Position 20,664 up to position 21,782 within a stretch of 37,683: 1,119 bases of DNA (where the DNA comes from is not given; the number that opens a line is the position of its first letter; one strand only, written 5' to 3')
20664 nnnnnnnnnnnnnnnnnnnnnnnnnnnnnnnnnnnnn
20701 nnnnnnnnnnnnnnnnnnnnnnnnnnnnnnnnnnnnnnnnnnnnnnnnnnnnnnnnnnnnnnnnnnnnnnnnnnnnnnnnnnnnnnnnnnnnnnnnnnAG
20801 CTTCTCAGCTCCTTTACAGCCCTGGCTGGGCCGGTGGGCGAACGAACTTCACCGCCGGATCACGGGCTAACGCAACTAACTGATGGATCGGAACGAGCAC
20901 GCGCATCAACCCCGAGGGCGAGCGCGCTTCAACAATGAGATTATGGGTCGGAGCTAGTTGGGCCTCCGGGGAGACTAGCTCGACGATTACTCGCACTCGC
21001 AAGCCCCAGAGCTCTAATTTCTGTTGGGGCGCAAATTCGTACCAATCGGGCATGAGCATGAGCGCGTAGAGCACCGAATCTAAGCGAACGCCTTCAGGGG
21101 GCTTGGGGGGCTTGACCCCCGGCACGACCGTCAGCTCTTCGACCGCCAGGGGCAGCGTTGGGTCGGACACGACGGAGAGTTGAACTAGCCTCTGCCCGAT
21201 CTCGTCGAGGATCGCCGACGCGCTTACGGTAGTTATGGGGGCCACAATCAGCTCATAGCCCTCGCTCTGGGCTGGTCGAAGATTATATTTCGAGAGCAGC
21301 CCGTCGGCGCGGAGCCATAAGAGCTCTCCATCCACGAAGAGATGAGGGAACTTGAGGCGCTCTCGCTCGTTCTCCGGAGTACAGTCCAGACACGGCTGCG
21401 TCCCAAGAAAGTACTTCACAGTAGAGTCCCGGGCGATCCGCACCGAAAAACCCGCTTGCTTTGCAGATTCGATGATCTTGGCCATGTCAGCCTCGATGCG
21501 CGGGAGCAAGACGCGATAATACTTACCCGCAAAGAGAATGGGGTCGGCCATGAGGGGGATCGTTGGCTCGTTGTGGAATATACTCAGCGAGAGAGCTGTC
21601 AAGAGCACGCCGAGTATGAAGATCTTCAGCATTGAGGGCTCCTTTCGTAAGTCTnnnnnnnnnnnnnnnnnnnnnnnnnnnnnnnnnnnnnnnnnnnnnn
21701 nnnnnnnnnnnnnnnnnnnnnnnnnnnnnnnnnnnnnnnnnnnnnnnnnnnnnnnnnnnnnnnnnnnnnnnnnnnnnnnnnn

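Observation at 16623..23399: Five-gene ECF sigma / anti-sigma / two unknown exported proteins / giant S8-CARDB protease module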

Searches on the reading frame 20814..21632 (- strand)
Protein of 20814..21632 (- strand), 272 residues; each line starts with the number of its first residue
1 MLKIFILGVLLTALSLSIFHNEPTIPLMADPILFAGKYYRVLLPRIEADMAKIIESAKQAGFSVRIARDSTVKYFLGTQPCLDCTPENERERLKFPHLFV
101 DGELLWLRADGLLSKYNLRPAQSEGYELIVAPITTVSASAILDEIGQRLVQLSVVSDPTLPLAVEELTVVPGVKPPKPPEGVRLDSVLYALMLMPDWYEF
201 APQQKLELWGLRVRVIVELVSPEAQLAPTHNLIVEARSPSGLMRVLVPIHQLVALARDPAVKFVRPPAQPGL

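Call 3: search_protein_families(library=pfam, proteins=[window:20814-21632:-], max_evalue=0.01)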
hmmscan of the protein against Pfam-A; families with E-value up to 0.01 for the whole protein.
window:20814-21632:- (272 aa): 0 families

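Call 4: search_protein_families(library=ncbifam, proteins=[window:20814-21632:-], max_evalue=0.01)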
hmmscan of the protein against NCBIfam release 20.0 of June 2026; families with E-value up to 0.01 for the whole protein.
window:20814-21632:- (272 aa): 0 families

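Call 9: find_homologous_proteins(query=window:20814-21632:-, max_evalue=0.001)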
Query window:20814-21632:- (272 aa): 55 proteins with E <= 0.001 among 1680 candidates.
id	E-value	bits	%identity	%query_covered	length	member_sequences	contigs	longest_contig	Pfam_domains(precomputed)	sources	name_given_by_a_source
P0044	1.2e-156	538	91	100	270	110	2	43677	-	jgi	jgi:hypothetical protein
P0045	3.6e-152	523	88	100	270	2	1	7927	-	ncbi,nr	ncbi:MAG: hypothetical protein K6T71_01930 [Candidatus Bipolaricaulota bacterium]|nr:hypothetical pr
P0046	3.4e-145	500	85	100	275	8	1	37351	-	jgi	jgi:hypothetical protein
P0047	8.0e-139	480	81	100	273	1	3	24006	-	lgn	-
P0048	1.1e-138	479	80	99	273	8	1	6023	-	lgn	-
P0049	1.6e-138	479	80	100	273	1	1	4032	-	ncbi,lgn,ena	-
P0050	5.7e-138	477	81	99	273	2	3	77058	-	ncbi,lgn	-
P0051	7.5e-137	473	79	100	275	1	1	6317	-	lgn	-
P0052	8.6e-137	473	81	100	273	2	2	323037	-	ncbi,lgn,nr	ncbi:MAG: hypothetical protein NZ930_03730 [Candidatus Bipolaricaulota bacterium]|nr:hypothetical pr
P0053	1.8e-136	472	80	100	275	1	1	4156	-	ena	-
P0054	8.9e-136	470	80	100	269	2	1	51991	-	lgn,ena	-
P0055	2.2e-135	468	79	100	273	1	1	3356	-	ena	-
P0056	5.0e-135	467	79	100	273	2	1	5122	-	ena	-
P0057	1.5e-134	465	80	100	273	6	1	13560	-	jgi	-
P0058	3.2e-134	464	80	100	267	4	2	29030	-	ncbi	-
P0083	4.5e-44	169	44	88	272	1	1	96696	-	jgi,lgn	jgi:hypothetical protein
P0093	2.6e-37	147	38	97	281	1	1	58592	-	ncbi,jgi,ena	-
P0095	6.2e-24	103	34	96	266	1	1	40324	-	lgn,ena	-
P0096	2.1e-16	78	50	39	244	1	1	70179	-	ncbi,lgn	-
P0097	5.9e-13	67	49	36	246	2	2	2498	-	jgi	-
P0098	1.7e-11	62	32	69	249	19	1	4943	-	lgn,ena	-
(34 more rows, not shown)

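Call 12: find_encoding_contigs(protein=P0083, flank=10000, max_places=2)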
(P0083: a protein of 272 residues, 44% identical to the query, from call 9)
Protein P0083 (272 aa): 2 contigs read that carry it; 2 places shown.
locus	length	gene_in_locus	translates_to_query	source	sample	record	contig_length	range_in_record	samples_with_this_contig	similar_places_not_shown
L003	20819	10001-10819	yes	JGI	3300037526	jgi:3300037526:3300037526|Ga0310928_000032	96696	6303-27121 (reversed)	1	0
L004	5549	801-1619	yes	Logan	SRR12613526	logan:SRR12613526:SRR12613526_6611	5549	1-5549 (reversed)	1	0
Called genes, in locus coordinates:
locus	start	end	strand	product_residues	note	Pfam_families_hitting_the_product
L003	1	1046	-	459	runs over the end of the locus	PF01546:Peptidase_M20, PF07687:M20_dimer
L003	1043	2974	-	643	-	-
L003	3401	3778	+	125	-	-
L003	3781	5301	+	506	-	PF20154:LNT_N, PF00795:CN_hydrolase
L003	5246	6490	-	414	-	PF00801:PKD, PF18911:PKD_4, PF26549:Tricorn_N, PF26550:Tricorn_2nd, PF07676:PD40, PF26549:Tricorn_N, PF07676:PD40, PF26549:Tricorn_N, +6 more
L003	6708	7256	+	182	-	PF04542:Sigma70_r2, PF08281:Sigma70_r4_2, PF04545:Sigma70_r4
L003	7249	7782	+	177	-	PF02922:CBM_48 (weak), PF16561:AMPK1_CBM (weak)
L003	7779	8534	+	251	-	-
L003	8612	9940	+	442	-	PF14326:DUF4384, PF00801:PKD, PF18911:PKD_4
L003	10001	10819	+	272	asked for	-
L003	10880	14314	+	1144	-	PF00082:Peptidase_S8, PF07705:CARDB, PF14326:DUF4384, PF18911:PKD_4, PF00801:PKD, PF18911:PKD_4, PF22352:K319L-like_PKD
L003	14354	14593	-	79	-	-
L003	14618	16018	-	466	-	PF07698:7TM-7TMR_HD, PF01966:HD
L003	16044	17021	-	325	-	PF01695:IstB_IS21 (faint), PF02562:PhoH, PF13245:AAA_19 (weak), PF13604:AAA_30 (faint)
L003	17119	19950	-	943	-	PF04293:SpoVR, PF14890:Intein_splicing, PF14528:LAGLIDADG_3, PF04293:SpoVR, PF24755:SpoVR_C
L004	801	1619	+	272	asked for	-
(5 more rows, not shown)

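Call 13: find_encoding_contigs(protein=P0093, flank=10000, max_places=2)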
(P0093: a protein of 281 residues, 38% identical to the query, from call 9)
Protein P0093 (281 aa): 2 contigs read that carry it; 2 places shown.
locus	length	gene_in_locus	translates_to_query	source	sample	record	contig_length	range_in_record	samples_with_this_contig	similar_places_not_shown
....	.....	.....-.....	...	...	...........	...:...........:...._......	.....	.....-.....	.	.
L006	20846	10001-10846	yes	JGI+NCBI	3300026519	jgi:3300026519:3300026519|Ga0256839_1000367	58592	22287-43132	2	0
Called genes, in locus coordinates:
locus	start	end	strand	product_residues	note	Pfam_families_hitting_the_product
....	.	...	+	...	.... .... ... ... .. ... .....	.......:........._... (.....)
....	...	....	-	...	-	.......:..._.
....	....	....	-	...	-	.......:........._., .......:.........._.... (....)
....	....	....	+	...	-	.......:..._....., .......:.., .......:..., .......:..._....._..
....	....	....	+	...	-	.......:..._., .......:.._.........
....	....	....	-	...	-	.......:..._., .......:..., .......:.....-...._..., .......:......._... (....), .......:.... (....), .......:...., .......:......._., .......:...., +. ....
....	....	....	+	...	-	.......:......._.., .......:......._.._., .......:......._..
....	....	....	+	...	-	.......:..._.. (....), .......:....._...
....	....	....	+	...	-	-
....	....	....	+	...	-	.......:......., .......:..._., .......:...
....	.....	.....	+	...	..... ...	-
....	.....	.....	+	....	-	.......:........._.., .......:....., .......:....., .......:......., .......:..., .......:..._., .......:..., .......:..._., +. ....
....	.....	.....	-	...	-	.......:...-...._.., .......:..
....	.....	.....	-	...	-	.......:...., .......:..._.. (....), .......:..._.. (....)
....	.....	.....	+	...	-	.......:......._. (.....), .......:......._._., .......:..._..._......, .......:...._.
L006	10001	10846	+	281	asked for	-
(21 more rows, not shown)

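Call 14: find_encoding_contigs(protein=P0095, flank=10000, max_places=2)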
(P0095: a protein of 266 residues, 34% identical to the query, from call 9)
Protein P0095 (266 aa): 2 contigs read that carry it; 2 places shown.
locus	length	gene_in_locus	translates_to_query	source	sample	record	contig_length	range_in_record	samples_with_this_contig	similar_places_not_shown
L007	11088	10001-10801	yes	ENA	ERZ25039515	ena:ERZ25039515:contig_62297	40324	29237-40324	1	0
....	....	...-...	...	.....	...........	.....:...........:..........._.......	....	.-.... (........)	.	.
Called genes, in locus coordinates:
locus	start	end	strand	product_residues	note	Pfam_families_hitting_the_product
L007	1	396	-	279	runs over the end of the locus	PF00763:THF_DHG_CYH, PF02882:THF_DHG_CYH_C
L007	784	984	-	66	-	PF10031:DUF2273 (weak)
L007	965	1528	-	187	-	-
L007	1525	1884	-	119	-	PF03780:Asp23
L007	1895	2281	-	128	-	PF03780:Asp23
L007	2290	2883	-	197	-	PF08207:EFP_N, PF01132:EFP, PF09285:Elong-fact-P_C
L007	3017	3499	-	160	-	PF04307:YdjM (weak), PF09988:DUF2227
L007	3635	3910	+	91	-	PF00166:Cpn10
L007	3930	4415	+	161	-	PF00118:Cpn60_TCP1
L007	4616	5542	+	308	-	PF00118:Cpn60_TCP1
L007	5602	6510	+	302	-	PF01734:Patatin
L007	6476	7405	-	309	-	PF00932:LTD, PF10342:Kre9_KNH (weak)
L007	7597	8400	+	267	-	PF18911:PKD_4, PF00801:PKD, PF22352:K319L-like_PKD (weak)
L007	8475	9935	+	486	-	PF01433:Peptidase_M1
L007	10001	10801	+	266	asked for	-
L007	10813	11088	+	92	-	?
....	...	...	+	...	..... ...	-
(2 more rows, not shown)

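Call 15: find_encoding_contigs(protein=P0096, flank=10000, max_places=2)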
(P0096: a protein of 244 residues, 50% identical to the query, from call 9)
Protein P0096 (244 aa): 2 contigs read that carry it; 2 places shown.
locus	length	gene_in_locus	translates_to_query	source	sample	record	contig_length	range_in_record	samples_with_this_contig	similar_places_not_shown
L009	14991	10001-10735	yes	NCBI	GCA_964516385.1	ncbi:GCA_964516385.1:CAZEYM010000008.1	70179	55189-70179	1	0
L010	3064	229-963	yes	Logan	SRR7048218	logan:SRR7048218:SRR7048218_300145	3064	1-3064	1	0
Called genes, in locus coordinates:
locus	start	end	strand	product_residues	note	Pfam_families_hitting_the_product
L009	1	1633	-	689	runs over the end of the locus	PF00009:GTP_EFTU, PF03144:GTP_EFTU_D2, PF22042:EF-G_D2, PF14492:EFG_III, PF16658:RF3_C (faint), PF03764:EFG_IV, PF00679:EFG_C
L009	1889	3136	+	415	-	-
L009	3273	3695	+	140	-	-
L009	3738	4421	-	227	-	PF05401:NodS, PF13489:Methyltransf_23, PF13649:Methyltransf_25, PF13847:Methyltransf_31, PF08241:Methyltransf_11, PF08242:Methyltransf_12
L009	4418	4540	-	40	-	-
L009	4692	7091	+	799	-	PF00521:DNA_topoisoIV, PF03989:DNA_gyraseA_C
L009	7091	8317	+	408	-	PF00579:tRNA-synt_1b, PF22421:SYY_C-terminal (weak), PF01479:S4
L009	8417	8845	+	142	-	PF11969:DcpS_C, PF01230:HIT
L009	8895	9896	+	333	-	-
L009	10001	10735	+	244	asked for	-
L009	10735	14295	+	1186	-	PF00082:Peptidase_S8, PF00082:Peptidase_S8, PF07705:CARDB, PF00801:PKD, PF18911:PKD_4, PF07705:CARDB, PF00801:PKD, PF18911:PKD_4, +6 more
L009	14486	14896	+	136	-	-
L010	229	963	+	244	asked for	-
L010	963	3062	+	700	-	?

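Call 16: find_encoding_contigs(protein=P0098, flank=10000, max_places=2)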
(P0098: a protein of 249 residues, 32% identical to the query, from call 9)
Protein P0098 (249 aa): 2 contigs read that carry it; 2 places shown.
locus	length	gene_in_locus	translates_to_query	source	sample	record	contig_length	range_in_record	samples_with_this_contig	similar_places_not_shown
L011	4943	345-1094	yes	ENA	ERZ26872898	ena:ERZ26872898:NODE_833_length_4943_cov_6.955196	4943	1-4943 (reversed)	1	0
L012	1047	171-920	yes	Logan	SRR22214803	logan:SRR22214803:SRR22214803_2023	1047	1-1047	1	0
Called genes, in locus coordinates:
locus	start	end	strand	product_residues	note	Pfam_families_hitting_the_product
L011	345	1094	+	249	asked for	-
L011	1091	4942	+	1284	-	?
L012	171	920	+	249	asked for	-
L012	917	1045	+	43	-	?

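Call 27: find_related_loci(query=A4, collection=genome_contigs, flank=10000)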
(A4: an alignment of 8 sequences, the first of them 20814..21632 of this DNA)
Query A4 (272 aa) in genome_contigs; peptide patterns used: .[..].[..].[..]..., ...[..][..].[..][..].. (x = any residue, [..] = any of these).
63 stretches matched a pattern; 20 encode a relative of the query (tblastn E <= 1e-3); 19 distinct loci.
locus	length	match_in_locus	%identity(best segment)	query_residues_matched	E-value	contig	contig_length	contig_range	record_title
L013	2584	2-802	97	6-272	0e+0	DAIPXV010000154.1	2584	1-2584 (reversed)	MAG TPA_asm: Candidatus Bipolaricaulota bacterium isolate CTOTU1357 NODE_2665_length_2584_cov_4.079478, whole genome sho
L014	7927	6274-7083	88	1-272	9e-150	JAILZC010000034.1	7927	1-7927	MAG: Candidatus Bipolaricaulota bacterium isolate HOT.Cluster.56 Contig34, whole genome shotgun sequence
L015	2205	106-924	80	1-272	9e-144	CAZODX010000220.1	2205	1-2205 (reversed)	MAG TPA_asm: uncultured Thermotogae bacterium isolate binchicken_co71_26 genome assembly, contig: NODE_20262_length_2205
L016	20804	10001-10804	81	4-272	4e-134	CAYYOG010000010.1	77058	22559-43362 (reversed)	MAG TPA_asm: uncultured Thermotogae bacterium isolate binchicken_co40_63 genome assembly, contig: NODE_335_length_77058_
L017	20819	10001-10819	81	1-272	9e-134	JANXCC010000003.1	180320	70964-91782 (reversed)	MAG: Candidatus Bipolaricaulota bacterium isolate SKYB55 NODE_3_length_180320_cov_119.311036, whole genome shotgun seque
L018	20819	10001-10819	79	1-272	8e-132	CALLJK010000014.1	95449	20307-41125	MAG: Candidatus Bipolaricaulota bacterium isolate S1_Bin_METABAT__319_1 genome assembly, contig: c_000002417642, whole g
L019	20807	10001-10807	79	1-272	8e-132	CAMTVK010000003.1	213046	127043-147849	MAG: Candidatus Fraserbacteria bacterium isolate G05_MAG_00009 genome assembly, contig: G05_MAG_00009_000000000005, whol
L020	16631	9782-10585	79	1-272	5e-131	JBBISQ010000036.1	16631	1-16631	MAG: Candidatus Fraserbacteria bacterium isolate CYF170214_bin_377 NODE_2922_length_16631_cov_50.4366, whole genome shot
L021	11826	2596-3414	76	1-272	2e-128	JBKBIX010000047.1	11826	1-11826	MAG: Candidatus Bipolaricaulia bacterium isolate 21I_052.bin.33 NODE_47_length_11826_cov_25.098987, whole genome shotgun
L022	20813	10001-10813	80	1-272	2e-128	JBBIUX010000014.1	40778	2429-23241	MAG: Candidatus Fraserbacteria bacterium isolate BR2F70218_bin_63 NODE_564_length_40778_cov_5.41716, whole genome shotgu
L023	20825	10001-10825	65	1-272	1e-114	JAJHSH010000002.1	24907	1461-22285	MAG: Candidatus Acetothermia bacterium isolate NSHQ14B.2017.Bin6 k141_16511, whole genome shotgun sequence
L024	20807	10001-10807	67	4-271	1e-113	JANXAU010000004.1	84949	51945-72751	MAG: Candidatus Bipolaricaulota bacterium isolate SKYB132 k141_53448, whole genome shotgun sequence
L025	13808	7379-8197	78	1-272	3e-131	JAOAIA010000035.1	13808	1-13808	MAG: Candidatus Bipolaricaulota bacterium isolate SKW78 NODE_34_length_13808_cov_4.837448, whole genome shotgun sequence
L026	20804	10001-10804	80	4-272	1e-135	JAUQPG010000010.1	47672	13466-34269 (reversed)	MAG: Candidatus Bipolaricaulota bacterium isolate GXS.bins.134.201912 NODE_482_length_47672_cov_597.623178, whole genome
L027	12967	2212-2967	49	22-270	1e-75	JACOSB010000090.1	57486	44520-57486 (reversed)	MAG: Candidatus Acetothermia bacterium isolate NC_groundwater_7_Pr7_B-0.1um_53_18 FFV18_Bp1_scaffold_397819, whole genom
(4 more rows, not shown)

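Call 29: predict_structure(alignment_id=A1)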
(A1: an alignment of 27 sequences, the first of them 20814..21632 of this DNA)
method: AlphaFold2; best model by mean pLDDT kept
length: 272 residues; sequences in the alignment: 27
mean_pLDDT: 90.8   pTM: 0.83
mean pLDDT of the five models: 90.8, 90.7, 89.6, 89.5, 89.0
residues with pLDDT >= 90: 217; 70-90: 24; 50-70: 26; < 50: 5
segments of 3 or more residues with pLDDT < 50: none
pLDDT, mean of each block of 10 residues (from residue 1): 64 58 60 96 92 98 94 97 91 95 96 98 95 97 98 96 90 89 97 95 93 98 95 95 97 98 90 48
secondary structure, 60 per line:
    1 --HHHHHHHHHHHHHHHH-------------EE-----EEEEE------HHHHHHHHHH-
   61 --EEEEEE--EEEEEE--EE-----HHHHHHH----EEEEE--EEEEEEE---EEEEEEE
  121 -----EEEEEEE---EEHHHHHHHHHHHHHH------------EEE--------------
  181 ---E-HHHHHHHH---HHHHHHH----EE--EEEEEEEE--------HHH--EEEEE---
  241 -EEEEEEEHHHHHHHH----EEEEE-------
elements in order: H3-18 E39-43 H50-59 E63-68 E71-76 H86-92 E97-101 E104-110 E114-120 E126-132 H138-151 E164-166 H186-193 H197-203 E212-219 E233-237 E242-248 H249-256 E261-265

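Call 32: fold_search(model_id=the predicted structure, library=pdb)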
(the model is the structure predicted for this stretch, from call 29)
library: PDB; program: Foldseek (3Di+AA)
matches with E <= 10: 384; with E <= 0.001: 0
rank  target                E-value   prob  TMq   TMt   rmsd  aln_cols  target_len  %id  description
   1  8s9t_B                1.4e-01  0.20  0.15  0.20   9.1       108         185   13  CRISPR-Cas type III-D effector complex (released 2024-04-24)
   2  8s9u_B                1.4e-01  0.18  0.15  0.19   9.4       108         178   12  CRISPR-Cas type III-D effector complex bound to a target RNA (released 2024-04-24)
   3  1spb_P                1.6e-01  0.99  0.19  0.66   3.1        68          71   12  SUBTILISIN BPN' PROSEGMENT (77 RESIDUES) COMPLEXED WITH A MUTANT SUBTILISIN BPN' (266 RESIDUES). CRYSTAL PH 4.6. CRYST (released 1995-10-15)
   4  4i0w_A                2.6e-01  0.89  0.19  0.48   2.9        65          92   11  Structure of the Clostridium Perfringens CspB protease (released 2013-04-03)
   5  3vhq                  3.3e-01  0.98  0.18  0.13   1.8        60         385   22  Crystal structure of the Ca6 site mutant of Pro-SA-subtilisin (released 2012-07-11)
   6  8gsm_J                4.4e-01  0.18  0.19  0.12   9.3       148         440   16  Crystal Structure of VibMO1 (released 2023-09-13)
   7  5f4h_A                4.4e-01  0.11  0.13  0.09  15.5       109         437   12  Archael RuvB-like Holiday junction helicase (released 2016-12-21)
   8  8f5z_A                5.0e-01  0.02  0.11  0.05  20.5       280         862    8  Composite map of CryoEM structure of Arabidopsis thaliana phytochrome A (released 2023-06-28)
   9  5tsh_A                5.3e-01  0.07  0.11  0.09  10.8        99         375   10  PilB from Geobacter metallireducens bound to AMP-PNP (released 2017-05-17)
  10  5f4h_C                5.6e-01  0.10  0.13  0.09  15.6       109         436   12  Archael RuvB-like Holiday junction helicase (released 2016-12-21)
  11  2zwo_B                5.9e-01  0.93  0.18  0.13   2.0        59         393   22  Crystal structure of Ca2 site mutant of Pro-S324A (released 2009-06-23)
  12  8c4z_A                5.9e-01  0.63  0.17  0.37   7.5        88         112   16  ProteinT protease, inactive mutant S224A (released 2024-07-17)
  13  4mky_A                6.3e-01  0.12  0.16  0.15   7.7       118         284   13  Polymerase Domain from Mycobacterium tuberculosis Ligase D in complex with an annealed double-strand DNA break. (released 2013-12-11)
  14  5tsg_C                8.0e-01  0.04  0.11  0.08  13.3       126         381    9  PilB from Geobacter metallireducens bound to ADP (released 2017-05-17)
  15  8adl_W                8.4e-01  0.04  0.19  0.09  14.6       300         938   11  Cryo-EM structure of the SEA complex (released 2022-11-02)
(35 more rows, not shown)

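Call 50: search_protein_families(library=pfam, alignment_id=A1, max_evalue=5)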
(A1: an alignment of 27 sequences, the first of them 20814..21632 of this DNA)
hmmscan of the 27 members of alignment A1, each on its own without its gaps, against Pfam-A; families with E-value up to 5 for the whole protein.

A. member 1, window:20814-21632:- (272 aa): 0 families

B. families by the number of members that match (of 27 scanned): 4 families
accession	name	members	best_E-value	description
PF19547.4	DUF6071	1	0.14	Family of unknown function (DUF6071)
PF05528.17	Acc5b_avian_CoV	1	0.17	Accessory protein 5b, avian coronavirus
PF03130.22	HEAT_PBS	1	0.17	PBS lyase HEAT-like repeat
PF14009.12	PADRE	1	0.34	PADRE domain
